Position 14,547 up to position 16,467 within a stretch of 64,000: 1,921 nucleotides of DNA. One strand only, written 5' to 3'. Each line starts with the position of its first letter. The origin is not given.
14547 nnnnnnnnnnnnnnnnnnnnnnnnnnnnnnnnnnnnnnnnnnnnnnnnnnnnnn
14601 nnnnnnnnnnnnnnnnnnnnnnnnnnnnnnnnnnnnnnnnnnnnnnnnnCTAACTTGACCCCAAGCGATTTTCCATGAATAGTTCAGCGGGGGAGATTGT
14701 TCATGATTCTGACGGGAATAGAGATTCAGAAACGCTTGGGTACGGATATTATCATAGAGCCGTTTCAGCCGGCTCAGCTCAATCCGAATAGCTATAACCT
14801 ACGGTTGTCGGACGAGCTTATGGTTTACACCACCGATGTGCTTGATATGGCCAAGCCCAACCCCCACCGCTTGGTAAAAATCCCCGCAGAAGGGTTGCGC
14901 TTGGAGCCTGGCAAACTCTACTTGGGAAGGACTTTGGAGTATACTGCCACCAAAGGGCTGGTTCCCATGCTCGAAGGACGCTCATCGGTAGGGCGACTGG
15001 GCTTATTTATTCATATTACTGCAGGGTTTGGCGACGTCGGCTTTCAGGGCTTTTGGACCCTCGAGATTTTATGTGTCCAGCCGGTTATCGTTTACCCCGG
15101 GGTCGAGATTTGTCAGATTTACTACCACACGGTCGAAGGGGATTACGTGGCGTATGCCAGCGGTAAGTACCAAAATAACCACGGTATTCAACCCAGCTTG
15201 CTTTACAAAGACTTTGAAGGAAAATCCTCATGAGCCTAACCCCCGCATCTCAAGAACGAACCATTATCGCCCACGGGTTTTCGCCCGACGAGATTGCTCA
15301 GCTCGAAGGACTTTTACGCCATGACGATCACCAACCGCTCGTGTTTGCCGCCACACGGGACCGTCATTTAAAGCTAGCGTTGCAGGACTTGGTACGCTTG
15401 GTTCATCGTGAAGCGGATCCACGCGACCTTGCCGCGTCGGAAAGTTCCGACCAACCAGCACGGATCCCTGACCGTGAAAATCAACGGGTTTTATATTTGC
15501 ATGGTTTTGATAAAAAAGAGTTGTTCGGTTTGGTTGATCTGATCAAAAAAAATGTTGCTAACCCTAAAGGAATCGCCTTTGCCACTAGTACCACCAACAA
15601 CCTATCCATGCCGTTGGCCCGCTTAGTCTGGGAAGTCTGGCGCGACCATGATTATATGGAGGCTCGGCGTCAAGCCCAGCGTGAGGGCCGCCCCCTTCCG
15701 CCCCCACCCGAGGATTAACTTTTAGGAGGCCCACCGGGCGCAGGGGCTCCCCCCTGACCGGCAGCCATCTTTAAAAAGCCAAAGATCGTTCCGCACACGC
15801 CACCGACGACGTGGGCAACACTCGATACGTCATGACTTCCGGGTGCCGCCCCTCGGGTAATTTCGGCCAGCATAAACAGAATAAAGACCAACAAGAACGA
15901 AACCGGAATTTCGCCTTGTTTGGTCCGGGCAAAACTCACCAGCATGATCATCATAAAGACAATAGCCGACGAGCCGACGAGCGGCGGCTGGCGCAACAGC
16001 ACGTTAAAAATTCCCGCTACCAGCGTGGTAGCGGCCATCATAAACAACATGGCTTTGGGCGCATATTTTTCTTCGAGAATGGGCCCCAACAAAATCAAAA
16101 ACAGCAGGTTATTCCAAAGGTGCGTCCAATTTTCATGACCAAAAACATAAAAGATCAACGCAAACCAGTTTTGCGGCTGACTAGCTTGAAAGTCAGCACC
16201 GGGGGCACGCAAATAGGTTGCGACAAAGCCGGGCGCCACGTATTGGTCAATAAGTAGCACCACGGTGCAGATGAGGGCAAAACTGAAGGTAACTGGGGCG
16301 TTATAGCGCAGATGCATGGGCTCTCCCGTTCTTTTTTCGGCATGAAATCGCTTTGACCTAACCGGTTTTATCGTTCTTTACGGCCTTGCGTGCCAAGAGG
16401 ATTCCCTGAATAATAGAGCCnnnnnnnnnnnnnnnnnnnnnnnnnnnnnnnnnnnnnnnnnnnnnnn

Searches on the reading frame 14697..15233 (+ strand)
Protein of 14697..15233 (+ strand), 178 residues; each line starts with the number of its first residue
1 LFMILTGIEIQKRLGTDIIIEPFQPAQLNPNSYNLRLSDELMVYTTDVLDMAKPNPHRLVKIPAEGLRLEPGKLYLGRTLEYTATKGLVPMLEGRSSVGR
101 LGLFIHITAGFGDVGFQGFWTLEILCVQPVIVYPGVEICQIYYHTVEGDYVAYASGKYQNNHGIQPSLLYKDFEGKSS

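Call 10: search_protein_families(library=pfam, proteins=[window:14697-15233:+])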
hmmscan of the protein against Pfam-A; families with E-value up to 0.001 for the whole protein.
window:14697-15233:+ (178 aa): 1 family
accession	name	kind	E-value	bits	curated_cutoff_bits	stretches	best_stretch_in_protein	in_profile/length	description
PF22769.1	DCD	-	1.2e-39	136.3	27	1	4-145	1-152/153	dCTP deaminase-like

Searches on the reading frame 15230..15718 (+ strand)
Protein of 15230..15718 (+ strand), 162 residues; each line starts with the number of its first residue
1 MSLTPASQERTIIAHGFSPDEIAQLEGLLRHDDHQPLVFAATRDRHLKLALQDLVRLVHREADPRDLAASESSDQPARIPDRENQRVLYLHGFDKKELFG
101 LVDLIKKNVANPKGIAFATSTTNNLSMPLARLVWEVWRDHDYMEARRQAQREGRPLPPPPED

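Call 10: search_protein_families(library=pfam, proteins=[window:15230-15718:+])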
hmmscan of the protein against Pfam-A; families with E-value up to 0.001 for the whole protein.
window:15230-15718:+ (162 aa): 1 family
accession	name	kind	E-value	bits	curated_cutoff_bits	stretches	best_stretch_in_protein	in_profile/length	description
PF12646.12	DUF3783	-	2.3e-11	43.9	27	1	87-143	2-56/56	Domain of unknown function (DUF3783)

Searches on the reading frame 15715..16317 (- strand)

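Call 10: search_protein_families(library=pfam, proteins=[window:15715-16317:-])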
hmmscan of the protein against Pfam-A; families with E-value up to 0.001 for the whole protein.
window:15715-16317:- (200 aa): 1 family
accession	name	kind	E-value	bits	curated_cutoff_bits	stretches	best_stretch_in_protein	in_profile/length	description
PF01694.28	Rhomboid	-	4.1e-17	63.1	22.6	1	49-183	2-140/143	Rhomboid domain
